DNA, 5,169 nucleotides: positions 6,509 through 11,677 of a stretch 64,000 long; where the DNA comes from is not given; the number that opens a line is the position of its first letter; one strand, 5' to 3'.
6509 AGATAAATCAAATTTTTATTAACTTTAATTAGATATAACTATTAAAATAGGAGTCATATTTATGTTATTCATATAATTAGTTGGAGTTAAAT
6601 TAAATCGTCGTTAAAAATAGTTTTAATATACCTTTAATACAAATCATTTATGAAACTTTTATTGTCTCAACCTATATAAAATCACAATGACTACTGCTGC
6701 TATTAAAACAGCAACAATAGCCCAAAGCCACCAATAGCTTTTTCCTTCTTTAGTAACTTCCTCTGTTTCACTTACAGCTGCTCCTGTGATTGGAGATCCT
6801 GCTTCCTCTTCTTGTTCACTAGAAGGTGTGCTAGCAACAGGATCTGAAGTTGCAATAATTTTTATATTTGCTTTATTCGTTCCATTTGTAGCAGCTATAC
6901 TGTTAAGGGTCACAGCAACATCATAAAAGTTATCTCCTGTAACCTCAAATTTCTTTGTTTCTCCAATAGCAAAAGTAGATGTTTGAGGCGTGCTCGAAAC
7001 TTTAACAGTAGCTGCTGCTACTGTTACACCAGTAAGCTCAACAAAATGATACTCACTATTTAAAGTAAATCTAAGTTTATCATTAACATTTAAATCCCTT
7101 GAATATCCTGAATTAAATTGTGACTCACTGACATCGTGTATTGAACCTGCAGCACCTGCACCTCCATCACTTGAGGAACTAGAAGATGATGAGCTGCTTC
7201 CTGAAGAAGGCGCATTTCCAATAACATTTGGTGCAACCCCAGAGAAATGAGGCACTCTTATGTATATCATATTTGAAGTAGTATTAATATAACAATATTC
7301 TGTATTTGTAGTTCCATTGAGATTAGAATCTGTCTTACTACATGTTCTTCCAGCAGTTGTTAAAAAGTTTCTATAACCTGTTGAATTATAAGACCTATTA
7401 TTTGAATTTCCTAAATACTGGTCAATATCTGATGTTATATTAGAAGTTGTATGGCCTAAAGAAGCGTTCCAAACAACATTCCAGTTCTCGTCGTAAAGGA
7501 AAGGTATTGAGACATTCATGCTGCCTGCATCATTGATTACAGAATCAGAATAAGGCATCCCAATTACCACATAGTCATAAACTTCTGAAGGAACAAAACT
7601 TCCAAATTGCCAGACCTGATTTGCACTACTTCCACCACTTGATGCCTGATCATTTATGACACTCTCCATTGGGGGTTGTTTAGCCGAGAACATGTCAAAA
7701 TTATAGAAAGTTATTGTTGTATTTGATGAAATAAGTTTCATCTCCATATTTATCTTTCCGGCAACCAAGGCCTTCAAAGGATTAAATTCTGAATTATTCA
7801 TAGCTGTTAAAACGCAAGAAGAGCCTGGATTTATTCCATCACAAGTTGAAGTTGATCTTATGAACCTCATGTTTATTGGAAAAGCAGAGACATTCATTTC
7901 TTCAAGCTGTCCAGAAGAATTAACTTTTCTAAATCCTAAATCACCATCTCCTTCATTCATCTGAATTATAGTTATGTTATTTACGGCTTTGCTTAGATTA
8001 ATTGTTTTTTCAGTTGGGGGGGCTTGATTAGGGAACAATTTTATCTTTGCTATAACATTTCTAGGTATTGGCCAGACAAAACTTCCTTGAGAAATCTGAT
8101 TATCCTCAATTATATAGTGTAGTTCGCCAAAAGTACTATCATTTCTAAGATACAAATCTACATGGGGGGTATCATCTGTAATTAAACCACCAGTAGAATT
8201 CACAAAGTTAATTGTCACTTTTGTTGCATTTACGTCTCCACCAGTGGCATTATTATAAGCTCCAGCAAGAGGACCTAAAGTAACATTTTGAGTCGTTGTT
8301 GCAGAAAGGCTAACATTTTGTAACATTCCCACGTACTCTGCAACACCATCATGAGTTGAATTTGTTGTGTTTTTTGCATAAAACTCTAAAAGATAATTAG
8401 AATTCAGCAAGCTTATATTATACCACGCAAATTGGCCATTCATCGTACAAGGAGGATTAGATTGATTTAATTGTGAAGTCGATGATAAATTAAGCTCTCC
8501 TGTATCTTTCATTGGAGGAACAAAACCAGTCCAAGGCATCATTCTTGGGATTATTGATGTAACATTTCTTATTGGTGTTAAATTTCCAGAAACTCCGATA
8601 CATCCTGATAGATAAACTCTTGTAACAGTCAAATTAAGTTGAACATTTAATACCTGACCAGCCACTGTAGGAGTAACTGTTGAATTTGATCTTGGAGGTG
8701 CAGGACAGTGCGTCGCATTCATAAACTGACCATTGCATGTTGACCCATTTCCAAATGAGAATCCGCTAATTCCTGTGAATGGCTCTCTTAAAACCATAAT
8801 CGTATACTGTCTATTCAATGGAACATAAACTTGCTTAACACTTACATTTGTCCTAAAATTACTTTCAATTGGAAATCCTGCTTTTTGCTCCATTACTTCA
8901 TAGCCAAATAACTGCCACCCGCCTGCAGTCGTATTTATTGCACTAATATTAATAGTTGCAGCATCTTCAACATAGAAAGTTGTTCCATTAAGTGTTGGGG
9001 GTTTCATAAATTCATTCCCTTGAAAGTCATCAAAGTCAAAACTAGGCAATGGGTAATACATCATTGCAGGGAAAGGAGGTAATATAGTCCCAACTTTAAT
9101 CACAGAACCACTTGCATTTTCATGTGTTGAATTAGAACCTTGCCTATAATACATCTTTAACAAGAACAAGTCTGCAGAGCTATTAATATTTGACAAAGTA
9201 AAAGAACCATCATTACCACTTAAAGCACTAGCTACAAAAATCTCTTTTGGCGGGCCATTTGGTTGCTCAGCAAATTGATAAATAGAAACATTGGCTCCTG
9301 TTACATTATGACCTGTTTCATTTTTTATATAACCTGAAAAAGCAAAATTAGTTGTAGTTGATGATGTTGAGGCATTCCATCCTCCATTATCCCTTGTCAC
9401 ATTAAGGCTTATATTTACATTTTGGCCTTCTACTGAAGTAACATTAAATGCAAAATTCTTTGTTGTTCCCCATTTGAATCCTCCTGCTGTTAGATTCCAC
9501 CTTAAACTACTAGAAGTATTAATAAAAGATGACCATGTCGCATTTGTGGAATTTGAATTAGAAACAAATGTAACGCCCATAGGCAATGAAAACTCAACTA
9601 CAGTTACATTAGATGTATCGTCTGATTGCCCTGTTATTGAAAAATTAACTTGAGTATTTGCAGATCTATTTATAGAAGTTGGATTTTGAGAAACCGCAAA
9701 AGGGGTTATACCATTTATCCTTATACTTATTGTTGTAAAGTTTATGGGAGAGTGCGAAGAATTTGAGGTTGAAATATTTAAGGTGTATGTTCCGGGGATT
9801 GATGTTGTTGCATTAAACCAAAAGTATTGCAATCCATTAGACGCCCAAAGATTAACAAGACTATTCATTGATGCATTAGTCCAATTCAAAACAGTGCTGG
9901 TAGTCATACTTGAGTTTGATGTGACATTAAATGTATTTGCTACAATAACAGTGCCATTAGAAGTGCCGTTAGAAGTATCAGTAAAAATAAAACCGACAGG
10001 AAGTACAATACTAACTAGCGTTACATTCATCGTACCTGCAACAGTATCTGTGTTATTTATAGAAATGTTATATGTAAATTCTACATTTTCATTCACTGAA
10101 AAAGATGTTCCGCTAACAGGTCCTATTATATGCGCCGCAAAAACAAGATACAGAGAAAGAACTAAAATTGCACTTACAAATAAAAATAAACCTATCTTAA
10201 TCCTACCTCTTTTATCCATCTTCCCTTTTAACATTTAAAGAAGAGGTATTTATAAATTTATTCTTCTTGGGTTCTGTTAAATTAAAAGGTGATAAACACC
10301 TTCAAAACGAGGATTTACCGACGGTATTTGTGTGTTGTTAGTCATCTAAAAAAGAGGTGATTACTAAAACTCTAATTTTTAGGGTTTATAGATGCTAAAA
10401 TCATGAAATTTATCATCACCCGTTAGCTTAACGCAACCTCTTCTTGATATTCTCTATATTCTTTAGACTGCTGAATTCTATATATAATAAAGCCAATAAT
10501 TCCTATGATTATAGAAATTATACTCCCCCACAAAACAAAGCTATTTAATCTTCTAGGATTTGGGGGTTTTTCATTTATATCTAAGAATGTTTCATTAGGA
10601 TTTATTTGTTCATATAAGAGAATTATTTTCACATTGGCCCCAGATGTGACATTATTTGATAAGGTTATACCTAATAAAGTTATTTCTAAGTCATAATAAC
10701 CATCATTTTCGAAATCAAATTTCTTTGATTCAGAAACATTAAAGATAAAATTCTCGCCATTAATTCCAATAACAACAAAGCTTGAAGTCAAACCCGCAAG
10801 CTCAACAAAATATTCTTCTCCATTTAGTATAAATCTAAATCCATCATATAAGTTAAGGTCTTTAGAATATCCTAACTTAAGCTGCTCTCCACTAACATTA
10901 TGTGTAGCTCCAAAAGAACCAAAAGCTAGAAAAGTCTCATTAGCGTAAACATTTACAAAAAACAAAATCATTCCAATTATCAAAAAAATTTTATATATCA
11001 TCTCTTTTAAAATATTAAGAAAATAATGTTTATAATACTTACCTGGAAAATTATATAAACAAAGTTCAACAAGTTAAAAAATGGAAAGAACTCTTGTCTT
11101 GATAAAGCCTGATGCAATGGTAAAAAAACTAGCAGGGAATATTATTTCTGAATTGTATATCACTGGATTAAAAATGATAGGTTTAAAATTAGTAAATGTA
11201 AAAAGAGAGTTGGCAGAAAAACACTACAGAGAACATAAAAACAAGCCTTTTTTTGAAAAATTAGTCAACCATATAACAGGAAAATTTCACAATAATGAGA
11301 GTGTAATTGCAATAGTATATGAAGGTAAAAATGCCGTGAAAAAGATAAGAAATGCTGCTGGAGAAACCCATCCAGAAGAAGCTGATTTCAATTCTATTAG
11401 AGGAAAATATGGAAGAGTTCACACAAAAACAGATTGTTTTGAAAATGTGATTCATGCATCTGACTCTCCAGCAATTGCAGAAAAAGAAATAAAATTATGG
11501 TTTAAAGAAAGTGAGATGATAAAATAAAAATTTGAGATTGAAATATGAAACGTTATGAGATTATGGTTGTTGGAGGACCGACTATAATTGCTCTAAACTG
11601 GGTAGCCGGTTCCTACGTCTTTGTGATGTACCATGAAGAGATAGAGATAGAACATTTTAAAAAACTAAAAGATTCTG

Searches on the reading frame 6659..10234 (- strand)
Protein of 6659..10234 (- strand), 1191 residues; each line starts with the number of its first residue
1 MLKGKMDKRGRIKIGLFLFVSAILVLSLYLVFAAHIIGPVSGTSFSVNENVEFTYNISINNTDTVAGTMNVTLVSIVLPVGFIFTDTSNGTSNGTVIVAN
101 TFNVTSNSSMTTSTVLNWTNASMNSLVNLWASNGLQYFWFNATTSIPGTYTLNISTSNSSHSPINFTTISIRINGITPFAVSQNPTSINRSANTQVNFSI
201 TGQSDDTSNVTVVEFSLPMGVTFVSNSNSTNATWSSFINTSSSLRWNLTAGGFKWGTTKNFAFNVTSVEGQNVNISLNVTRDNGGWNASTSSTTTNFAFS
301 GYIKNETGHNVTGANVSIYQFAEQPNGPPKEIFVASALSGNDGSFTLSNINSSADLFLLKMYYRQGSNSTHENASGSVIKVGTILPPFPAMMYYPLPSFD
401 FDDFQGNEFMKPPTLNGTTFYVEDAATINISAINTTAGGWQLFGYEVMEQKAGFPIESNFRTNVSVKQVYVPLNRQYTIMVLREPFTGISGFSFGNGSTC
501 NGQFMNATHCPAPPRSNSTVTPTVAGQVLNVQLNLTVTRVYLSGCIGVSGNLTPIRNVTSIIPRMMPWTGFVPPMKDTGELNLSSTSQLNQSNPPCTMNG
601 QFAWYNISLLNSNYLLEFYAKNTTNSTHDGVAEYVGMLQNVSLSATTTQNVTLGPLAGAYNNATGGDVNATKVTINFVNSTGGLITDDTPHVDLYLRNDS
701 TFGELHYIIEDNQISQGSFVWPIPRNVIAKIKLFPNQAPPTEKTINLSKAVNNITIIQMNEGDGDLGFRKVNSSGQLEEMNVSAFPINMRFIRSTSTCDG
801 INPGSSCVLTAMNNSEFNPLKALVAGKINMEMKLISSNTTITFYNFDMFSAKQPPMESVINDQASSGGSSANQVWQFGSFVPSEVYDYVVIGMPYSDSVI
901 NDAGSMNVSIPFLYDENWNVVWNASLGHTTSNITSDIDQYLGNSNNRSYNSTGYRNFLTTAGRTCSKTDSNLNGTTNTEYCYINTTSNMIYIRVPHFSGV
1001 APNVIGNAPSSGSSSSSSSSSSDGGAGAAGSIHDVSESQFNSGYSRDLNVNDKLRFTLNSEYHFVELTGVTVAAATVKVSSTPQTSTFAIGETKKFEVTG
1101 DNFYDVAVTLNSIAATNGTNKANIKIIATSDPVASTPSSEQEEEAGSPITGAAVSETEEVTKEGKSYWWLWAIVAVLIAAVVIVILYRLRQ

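Call 9: search_protein_families(library=pfam, proteins=[window:6659-10234:-], max_evalue=0.01)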
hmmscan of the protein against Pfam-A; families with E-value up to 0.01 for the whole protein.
window:6659-10234:- (1191 aa): 0 families

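Call 27: search_solved_structures(query=window:6659-10234:-, max_evalue=1)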
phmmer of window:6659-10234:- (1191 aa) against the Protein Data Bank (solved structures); distinct sequences matched with E-value up to 1: 2.
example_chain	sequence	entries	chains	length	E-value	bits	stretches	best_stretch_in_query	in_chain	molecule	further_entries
1hkf_A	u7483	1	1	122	0.9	10.3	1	510-572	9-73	NK CELL ACTIVATING RECEPTOR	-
7ejs_A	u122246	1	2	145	0.95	10.2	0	1006-1041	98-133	Enhancer of rudimentary homolog 2,Protein pid-3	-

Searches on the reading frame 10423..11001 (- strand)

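Call 26: search_protein_families(library=pfam, proteins=[window:10423-11001:-], max_evalue=1)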
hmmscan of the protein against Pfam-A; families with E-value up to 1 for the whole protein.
window:10423-11001:- (192 aa): 2 families
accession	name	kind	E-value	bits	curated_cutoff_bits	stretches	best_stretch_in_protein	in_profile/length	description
PF06653.16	Claudin_3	-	0.015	15.7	28.7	1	154-191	95-132/163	Tight junction protein, Claudin-like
PF07843.16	DUF1634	-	0.037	14.6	27.5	1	158-188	7-37/102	Protein of unknown function (DUF1634)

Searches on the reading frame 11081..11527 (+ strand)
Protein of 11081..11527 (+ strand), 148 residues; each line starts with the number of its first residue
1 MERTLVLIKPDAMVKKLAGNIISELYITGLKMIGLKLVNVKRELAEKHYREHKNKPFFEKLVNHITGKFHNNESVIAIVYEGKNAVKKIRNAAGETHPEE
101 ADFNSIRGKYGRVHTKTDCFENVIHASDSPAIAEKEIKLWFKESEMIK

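Call 75: search_protein_families(library=pfam, proteins=[window:11081-11527:+], max_evalue=0.001)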
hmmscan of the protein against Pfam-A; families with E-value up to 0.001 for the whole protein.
window:11081-11527:+ (148 aa): 1 family
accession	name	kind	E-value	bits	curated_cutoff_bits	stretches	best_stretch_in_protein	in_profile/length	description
PF00334.24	NDK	-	2.9e-43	147.4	27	1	2-145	1-134/135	Nucleoside diphosphate kinase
